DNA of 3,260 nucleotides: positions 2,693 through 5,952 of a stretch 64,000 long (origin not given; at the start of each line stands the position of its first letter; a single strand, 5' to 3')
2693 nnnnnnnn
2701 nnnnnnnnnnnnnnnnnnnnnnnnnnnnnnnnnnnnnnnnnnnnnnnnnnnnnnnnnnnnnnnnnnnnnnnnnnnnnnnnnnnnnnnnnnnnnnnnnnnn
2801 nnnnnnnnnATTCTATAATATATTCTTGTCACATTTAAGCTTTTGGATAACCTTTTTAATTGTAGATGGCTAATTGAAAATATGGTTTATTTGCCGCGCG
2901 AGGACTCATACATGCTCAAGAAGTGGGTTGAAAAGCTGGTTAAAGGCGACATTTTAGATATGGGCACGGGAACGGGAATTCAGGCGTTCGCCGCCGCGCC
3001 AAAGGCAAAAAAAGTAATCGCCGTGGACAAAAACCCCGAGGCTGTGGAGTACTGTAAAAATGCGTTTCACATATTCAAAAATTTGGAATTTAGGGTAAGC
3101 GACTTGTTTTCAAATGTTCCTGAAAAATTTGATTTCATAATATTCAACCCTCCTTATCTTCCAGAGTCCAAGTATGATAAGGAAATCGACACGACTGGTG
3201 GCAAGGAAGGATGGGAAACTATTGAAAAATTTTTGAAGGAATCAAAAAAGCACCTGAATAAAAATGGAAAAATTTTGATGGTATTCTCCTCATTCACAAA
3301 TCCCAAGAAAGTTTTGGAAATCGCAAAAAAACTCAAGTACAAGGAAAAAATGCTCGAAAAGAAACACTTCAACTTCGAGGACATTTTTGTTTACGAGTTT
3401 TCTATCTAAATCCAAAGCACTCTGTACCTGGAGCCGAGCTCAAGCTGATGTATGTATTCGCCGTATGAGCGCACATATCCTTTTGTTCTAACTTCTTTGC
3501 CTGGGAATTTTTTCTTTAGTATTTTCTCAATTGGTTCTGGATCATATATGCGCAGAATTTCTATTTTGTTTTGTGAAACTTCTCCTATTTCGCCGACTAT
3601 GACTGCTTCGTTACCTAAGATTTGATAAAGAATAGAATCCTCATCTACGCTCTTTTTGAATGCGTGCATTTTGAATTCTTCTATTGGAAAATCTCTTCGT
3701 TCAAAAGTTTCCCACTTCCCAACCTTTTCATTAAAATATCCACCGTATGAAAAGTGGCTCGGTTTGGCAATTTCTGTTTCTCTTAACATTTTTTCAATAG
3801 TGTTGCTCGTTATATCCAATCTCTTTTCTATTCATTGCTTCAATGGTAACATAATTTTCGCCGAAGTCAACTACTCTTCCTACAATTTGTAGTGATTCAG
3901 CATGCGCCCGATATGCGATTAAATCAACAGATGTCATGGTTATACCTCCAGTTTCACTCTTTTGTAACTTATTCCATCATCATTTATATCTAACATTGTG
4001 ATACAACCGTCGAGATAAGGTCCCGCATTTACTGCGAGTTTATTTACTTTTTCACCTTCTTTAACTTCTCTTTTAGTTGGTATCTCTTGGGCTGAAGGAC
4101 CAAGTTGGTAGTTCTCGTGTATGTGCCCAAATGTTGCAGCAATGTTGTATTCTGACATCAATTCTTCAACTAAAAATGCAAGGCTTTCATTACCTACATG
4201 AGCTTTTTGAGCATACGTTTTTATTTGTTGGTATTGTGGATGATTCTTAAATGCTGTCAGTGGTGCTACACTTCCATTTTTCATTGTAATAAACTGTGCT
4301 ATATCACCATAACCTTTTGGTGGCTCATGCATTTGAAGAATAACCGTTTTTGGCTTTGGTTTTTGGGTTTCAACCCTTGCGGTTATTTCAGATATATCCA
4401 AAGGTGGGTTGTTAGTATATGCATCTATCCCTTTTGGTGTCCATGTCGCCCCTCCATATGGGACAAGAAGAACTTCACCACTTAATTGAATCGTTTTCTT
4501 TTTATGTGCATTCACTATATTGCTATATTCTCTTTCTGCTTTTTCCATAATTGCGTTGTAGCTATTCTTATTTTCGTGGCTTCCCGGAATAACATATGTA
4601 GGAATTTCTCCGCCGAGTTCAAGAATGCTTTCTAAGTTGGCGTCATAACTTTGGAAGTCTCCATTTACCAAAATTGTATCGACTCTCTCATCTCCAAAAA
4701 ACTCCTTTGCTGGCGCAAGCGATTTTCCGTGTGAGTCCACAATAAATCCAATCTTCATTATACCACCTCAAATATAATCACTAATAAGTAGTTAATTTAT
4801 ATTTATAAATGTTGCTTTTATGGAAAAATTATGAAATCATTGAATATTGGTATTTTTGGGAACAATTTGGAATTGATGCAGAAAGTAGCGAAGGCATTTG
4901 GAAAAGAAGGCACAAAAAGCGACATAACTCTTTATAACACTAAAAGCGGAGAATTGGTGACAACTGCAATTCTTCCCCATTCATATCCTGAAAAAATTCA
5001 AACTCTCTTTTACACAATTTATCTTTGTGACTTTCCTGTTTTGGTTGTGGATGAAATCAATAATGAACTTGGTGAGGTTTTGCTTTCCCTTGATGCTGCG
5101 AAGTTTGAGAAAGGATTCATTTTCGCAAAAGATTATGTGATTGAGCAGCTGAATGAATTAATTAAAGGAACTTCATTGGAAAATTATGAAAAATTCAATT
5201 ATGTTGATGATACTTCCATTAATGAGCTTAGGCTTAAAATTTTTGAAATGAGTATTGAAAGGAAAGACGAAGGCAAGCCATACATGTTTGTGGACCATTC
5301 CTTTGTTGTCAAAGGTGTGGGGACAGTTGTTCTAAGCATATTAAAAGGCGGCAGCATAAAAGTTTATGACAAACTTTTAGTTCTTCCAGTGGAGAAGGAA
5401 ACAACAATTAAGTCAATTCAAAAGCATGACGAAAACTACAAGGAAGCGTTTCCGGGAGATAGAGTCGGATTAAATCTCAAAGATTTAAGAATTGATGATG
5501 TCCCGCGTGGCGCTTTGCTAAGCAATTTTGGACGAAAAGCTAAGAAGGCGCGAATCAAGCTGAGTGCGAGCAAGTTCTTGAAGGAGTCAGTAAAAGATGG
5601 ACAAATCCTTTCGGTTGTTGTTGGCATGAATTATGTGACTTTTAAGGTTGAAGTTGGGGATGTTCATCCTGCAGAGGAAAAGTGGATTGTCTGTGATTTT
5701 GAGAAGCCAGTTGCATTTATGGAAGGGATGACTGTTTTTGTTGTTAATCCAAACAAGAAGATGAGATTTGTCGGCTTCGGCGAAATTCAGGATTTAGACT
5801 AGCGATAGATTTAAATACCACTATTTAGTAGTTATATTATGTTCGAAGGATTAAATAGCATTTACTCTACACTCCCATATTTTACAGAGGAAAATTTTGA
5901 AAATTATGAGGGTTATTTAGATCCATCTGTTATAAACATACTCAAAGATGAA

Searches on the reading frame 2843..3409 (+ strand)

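Call 77: search_protein_families(library=pfam, proteins=[window:2843-3409:+], max_evalue=0.0001)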
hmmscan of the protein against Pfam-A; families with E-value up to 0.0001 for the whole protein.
window:2843-3409:+ (188 aa): 12 families
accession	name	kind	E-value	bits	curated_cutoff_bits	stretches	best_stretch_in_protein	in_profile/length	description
PF05175.20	MTS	-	8.8e-19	68.2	23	1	25-176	23-166/170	Methyltransferase small domain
PF13847.12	Methyltransf_31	-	1.1e-11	45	27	1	36-150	6-113/145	Methyltransferase domain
PF13649.12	Methyltransf_25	-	5.2e-09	37.1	27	1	37-101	1-70/97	Methyltransferase domain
PF07669.17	Eco57I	-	3.2e-08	34.3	25.3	1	78-177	69-160/171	Eco57I restriction-modification methylase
PF08241.18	Methyltransf_11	-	3.9e-08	34.3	21.2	1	38-101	1-66/95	Methyltransferase domain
PF06325.19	PrmA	-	4.6e-07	30.1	22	1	28-102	154-233/296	Ribosomal protein L11 methyltransferase (PrmA)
PF03602.21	Cons_hypoth95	-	2.8e-06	27.6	24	1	30-117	37-135/182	Conserved hypothetical protein 95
PF08242.18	Methyltransf_12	-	3.2e-06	28.2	30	1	38-101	1-71/98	Methyltransferase domain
PF13489.12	Methyltransf_23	-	4.7e-06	26.9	27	1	32-155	21-123/164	Methyltransferase domain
PF01170.24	UPF0020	-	6.8e-06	26.3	22.3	1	54-169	75-187/197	RMKL-like, methyltransferase domain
PF02475.24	TRM5-TYW2_MTfase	-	2.9e-05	24.5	28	1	37-78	40-83/164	TRM5/TYW2 methyltransferase domain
PF01555.25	N6_N4_Mtase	-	8.2e-05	23.1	26.7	0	97-184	2-80/221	DNA methylase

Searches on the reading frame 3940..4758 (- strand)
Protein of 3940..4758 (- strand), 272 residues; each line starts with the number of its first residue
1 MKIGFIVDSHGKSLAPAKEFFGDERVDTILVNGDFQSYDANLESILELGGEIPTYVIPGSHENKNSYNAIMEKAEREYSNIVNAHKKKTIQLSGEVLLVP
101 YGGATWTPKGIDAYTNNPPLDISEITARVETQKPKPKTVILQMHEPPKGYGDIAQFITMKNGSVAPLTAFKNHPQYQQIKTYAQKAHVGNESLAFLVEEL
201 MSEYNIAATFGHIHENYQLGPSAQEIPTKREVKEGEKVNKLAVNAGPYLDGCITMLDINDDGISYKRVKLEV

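Call 75: search_protein_families(library=pfam, proteins=[window:3940-4758:-], max_evalue=0.0001)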
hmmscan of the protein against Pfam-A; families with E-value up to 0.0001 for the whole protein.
window:3940-4758:- (272 aa): 2 families
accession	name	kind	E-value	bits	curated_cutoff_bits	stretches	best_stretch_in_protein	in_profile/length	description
PF00149.33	Metallophos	-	2.6e-07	31.7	21.5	1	1-168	1-160/191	Calcineurin-like phosphoesterase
PF12850.12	Metallophos_2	-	1.1e-06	29.2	27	1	1-99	1-86/154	Calcineurin-like phosphoesterase superfamily domain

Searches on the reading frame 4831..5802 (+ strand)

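Call 75: search_protein_families(library=pfam, proteins=[window:4831-5802:+], max_evalue=0.0001)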
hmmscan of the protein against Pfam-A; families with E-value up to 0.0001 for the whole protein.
window:4831-5802:+ (323 aa): 1 family
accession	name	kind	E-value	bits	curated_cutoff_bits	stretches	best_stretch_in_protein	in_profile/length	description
PF03144.31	GTP_EFTU_D2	-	2.3e-10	41.2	30.3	1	164-230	1-72/73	Elongation factor Tu domain 2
